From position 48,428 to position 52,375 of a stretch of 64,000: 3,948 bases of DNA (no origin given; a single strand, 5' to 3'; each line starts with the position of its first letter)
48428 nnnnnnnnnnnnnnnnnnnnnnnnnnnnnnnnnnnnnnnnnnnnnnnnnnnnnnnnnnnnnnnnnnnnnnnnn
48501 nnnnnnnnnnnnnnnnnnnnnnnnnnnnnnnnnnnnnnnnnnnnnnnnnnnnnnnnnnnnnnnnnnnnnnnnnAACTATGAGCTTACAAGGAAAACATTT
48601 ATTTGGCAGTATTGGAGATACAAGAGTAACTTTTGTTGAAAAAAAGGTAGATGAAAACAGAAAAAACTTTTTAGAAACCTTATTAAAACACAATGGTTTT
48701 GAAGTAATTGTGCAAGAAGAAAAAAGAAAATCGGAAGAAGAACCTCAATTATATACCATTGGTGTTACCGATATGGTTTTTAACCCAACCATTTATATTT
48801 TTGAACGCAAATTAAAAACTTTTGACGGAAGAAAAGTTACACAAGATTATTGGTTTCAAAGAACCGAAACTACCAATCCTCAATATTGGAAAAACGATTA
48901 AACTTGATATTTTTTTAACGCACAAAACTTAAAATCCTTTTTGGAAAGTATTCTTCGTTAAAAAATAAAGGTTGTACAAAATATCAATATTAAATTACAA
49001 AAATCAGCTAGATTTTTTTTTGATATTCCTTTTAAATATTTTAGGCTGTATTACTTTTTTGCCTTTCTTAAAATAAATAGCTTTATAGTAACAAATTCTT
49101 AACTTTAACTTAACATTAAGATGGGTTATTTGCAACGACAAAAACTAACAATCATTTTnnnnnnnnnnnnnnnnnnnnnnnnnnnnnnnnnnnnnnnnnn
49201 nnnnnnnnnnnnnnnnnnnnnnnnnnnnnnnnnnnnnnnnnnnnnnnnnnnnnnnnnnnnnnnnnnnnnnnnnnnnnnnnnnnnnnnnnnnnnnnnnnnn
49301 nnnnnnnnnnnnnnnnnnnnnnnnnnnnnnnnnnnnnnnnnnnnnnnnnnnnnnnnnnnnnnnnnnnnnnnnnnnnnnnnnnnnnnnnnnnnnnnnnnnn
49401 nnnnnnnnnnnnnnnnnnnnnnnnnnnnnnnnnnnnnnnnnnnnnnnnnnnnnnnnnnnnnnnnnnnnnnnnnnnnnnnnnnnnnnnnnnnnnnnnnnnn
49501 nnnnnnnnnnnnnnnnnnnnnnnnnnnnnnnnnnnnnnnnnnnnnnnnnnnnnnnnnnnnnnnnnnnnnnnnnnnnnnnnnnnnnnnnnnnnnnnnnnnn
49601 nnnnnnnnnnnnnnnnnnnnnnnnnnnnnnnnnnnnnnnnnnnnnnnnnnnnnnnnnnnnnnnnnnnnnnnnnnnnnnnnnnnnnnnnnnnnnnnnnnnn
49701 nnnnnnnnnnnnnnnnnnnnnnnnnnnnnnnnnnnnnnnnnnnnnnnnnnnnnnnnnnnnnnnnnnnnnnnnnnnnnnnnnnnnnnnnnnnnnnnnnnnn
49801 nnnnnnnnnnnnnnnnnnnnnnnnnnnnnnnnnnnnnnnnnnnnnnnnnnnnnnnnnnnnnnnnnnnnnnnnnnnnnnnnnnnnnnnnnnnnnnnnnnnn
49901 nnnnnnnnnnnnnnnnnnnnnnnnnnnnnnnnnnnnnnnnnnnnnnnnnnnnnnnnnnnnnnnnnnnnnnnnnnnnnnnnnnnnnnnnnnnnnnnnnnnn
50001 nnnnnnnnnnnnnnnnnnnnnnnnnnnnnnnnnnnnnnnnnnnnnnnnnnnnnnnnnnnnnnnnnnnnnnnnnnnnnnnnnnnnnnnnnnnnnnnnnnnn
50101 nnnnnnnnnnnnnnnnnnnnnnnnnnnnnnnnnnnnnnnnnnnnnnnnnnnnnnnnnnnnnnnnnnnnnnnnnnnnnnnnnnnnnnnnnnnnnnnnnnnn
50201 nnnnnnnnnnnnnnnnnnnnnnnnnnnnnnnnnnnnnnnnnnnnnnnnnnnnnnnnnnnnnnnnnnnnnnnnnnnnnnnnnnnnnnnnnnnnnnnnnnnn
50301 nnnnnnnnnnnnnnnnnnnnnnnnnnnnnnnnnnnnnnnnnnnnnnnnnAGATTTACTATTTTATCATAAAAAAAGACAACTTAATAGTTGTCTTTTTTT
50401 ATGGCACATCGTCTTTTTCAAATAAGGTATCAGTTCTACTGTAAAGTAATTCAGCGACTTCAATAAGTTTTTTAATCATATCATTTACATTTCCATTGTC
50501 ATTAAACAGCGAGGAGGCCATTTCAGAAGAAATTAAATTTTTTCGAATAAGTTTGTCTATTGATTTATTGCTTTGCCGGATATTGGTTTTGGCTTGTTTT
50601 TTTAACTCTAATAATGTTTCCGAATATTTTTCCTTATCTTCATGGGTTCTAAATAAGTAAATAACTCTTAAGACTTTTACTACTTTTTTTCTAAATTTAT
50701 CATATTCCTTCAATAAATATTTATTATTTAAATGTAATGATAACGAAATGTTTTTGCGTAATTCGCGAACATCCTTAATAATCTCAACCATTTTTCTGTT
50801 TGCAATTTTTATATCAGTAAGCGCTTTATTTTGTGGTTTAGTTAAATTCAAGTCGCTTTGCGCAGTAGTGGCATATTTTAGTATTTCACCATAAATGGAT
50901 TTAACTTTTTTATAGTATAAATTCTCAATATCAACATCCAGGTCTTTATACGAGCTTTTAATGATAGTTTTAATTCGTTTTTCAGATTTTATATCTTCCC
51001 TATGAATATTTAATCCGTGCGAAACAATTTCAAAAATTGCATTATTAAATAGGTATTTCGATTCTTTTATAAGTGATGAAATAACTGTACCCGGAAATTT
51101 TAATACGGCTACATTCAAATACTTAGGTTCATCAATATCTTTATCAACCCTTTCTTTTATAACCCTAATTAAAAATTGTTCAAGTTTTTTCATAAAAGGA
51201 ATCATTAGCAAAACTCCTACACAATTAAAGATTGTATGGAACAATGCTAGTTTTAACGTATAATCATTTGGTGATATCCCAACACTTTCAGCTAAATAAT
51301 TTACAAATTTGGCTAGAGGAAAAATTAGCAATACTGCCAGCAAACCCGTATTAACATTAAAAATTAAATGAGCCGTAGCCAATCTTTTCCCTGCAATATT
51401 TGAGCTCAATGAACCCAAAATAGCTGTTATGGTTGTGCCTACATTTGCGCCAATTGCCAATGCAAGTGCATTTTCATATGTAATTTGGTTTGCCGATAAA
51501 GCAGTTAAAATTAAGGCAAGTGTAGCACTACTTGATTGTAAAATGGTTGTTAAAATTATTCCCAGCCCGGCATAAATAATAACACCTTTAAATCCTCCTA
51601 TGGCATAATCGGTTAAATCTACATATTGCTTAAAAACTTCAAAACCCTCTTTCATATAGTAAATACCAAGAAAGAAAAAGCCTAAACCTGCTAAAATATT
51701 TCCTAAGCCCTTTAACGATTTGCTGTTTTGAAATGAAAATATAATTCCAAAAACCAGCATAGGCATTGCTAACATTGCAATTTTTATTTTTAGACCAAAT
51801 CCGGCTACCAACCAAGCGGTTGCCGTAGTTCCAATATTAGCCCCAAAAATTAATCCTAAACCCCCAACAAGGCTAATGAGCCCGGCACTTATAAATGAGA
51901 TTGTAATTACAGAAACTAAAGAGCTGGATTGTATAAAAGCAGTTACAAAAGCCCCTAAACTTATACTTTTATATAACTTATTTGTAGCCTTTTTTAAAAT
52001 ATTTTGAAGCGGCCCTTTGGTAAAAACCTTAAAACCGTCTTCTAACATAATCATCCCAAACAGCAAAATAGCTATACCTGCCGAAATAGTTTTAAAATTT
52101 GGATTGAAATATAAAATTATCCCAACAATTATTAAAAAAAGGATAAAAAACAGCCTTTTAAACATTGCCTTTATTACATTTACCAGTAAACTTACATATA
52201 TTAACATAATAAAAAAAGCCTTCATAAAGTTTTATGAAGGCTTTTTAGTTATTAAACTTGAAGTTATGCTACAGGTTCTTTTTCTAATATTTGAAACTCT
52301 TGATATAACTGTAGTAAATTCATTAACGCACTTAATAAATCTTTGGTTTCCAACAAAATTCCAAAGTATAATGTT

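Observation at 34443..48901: Ferredoxin + 2-oxoacid:ferredoxin oxidoreductase + 11-subunit complex I without NuoEFG as one transcriptional unit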

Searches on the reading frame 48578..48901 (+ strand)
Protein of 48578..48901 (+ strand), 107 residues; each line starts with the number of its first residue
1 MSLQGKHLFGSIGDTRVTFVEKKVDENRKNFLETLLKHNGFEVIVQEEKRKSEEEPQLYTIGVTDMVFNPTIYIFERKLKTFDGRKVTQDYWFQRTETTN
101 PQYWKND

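Call 4: search_protein_families(library=pfam, proteins=[window:48578-48901:+])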
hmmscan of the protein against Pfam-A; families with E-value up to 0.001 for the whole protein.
window:48578-48901:+ (107 aa): 0 families

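Call 31: search_protein_families(library=ncbifam, proteins=[window:48578-48901:+], max_evalue=0.01)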
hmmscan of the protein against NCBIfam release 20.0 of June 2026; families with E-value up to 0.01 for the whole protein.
window:48578-48901:+ (107 aa): 0 families

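Call 46: find_homologous_proteins(query=window:48578-48901:+, max_evalue=0.001)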
Query window:48578-48901:+ (107 aa): 1331 proteins with E <= 0.001 among 1332 candidates; the best 120 are listed.
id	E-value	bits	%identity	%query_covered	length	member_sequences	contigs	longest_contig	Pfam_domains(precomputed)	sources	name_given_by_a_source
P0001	4.0e-66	237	100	100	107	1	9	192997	-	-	-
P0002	1.4e-65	236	99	100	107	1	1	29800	-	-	-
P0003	7.6e-65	233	99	100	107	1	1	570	-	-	-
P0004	4.9e-56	205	82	100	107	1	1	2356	-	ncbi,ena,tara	tara:strand:+ start:90 stop:413 length:324 start_codon:yes stop_codon:yes gene_type:complete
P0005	5.0e-56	205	82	100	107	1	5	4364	-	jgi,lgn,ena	-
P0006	5.8e-56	205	84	99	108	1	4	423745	-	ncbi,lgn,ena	ncbi:hypothetical protein [Lutibacter sp.]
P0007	2.5e-55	203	81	100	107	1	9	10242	-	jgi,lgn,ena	jgi:hypothetical protein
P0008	3.6e-55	202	81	99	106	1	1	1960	-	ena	-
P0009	4.8e-55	202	82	99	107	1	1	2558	-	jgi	-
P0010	7.6e-55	201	81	99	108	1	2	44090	-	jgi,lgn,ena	-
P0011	3.0e-54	199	81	99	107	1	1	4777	-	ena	-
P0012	3.8e-54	199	82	99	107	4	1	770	-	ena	-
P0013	3.9e-54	199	80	100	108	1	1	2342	-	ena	-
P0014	4.5e-54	199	81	99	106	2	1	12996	-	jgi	jgi:hypothetical protein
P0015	5.8e-54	198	81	99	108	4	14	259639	-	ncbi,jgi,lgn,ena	-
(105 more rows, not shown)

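Call 56: search_protein_representatives(protein=window:48578-48901:+)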
Query: 107 residues. Proteins with E-value up to 0.001 (for the whole library): 127; up to 1e-10: 54; up to 1e-30: 2. The best 127 are listed.
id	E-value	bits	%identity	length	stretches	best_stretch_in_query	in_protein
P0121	1.4e-43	163.3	67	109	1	1-106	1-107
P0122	4.7e-31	123.0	56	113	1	1-105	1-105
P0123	3.7e-29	116.9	69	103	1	29-106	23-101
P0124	6.1e-28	113.0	74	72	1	2-71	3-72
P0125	1.7e-27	111.6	72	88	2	1-55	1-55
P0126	9.5e-23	96.3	56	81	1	26-103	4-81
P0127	1.9e-22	95.4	58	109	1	30-105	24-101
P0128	2.7e-21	91.7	48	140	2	53-105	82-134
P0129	2.9e-21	91.6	42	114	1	4-104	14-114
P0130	5.0e-21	90.8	48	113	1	5-104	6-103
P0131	1.4e-20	89.3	49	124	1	4-105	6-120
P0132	8.4e-20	86.9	75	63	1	1-55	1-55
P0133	3.2e-19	85.0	49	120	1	1-105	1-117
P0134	4.6e-19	84.5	45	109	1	4-104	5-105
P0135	8.9e-19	83.6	68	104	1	49-105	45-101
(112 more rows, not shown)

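Call 62: search_solved_structures(query=A1, max_evalue=1)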
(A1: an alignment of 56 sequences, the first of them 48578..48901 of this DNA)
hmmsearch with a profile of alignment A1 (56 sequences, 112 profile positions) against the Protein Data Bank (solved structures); distinct sequences matched with E-value up to 1: 1.
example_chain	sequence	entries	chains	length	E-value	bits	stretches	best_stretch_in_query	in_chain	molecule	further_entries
4rle_A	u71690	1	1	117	0.6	13.2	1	30-77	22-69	Uncharacterized protein YaaQ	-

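Call 70: predict_structure(alignment_id=A1)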
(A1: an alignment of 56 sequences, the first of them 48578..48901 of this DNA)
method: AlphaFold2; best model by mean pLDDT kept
length: 107 residues; sequences in the alignment: 56
mean_pLDDT: 85.7   pTM: 0.74
mean pLDDT of the five models: 85.7, 85.1, 83.8, 83.6, 81.1
residues with pLDDT >= 90: 47; 70-90: 49; 50-70: 11; < 50: 0
segments of 3 or more residues with pLDDT < 50: none
pLDDT, mean of each block of 10 residues (from residue 1): 70 89 91 94 89 84 91 90 90 83 64
secondary structure, 60 per line:
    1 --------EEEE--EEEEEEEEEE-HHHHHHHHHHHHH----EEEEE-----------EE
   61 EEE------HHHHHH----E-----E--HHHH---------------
elements in order: E9-12 E15-24 H26-38 E43-47 E59-63 H70-75 H89-92

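Call 73: fold_search(model_id=the predicted structure, library=pdb)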
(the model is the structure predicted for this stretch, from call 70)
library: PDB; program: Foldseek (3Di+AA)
matches with E <= 10: 500; with E <= 0.001: 0
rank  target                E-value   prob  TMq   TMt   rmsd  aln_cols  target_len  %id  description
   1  9c7n_D                2.1e-01  0.57  0.34  0.43   5.5        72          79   12  Crystal Structure of the GL3 ACT-like Domain (released 2025-10-08)
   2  6slo_C                2.8e-01  0.18  0.27  0.18  12.3       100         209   18  Crystal structure of PUF60 UHM domain in complex with 7,8 dimethoxyperphenazine (released 2020-09-09)
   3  9c7n_B                3.4e-01  0.44  0.36  0.42   6.0        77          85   13  Crystal Structure of the GL3 ACT-like Domain (released 2025-10-08)
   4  9c7n_A                3.8e-01  0.41  0.31  0.38   5.9        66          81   12  Crystal Structure of the GL3 ACT-like Domain (released 2025-10-08)
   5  3dxb_E                4.3e-01  0.14  0.28  0.18  12.9       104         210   18  Structure of the UHM domain of Puf60 fused to thioredoxin (released 2008-10-28)
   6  3ta0_A                4.6e-01  0.20  0.29  0.31   9.7        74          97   20  A. fulgidus GlnK3, MgATP complex (released 2011-10-26)
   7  2dny_MODEL_1_A        4.6e-01  0.20  0.36  0.33  16.2       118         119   17  Solution structure of the third RNA binding domain of FBP-interacting repressor, SIAHBP1 (released 2007-04-17)
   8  6lur_D                6.2e-01  0.14  0.30  0.18  13.1       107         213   18  Human PUF60 UHM domain (thioredoxin fusion) in complex with a small molecule binder (released 2020-04-29)
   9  3dxb_D                6.2e-01  0.11  0.26  0.17  12.4       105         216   16  Structure of the UHM domain of Puf60 fused to thioredoxin (released 2008-10-28)
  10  3ta0_D                6.6e-01  0.16  0.29  0.31   9.8        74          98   19  A. fulgidus GlnK3, MgATP complex (released 2011-10-26)
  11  3dxb_A                6.6e-01  0.11  0.27  0.17  11.9       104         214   18  Structure of the UHM domain of Puf60 fused to thioredoxin (released 2008-10-28)
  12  1yj7_C                7.0e-01  0.38  0.37  0.27   8.2        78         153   23  Crystal structure of enteropathogenic E.coli (EPEC) type III secretion system protein EscJ (released 2005-06-07)
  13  4f9v_A                7.0e-01  0.28  0.26  0.11   5.7        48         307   19  Structure of C113A/C136A mutant variant of glycosylated glutaminyl cyclase from Drosophila melanogaster (released 2012-08-29)
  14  2j9d_B                7.5e-01  0.18  0.29  0.30   9.3        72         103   14  Structure of GlnK1 with bound effectors indicates regulatory mechanism for ammonia uptake (released 2007-01-16)
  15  3ncp_D                8.0e-01  0.23  0.30  0.32   4.7        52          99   17  GlnK2 from Archaeoglobus fulgidus (released 2010-07-28)
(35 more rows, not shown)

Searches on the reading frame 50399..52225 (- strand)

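Call 4: search_protein_families(library=pfam, proteins=[window:50399-52225:-])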
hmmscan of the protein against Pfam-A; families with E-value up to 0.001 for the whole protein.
window:50399-52225:- (608 aa): 1 family
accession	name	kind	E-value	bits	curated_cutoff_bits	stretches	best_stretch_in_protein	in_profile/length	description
PF02690.20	Na_Pi_cotrans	-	5.3e-43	146.8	29.1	2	53-192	1-136/137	Na+/Pi-cotransporter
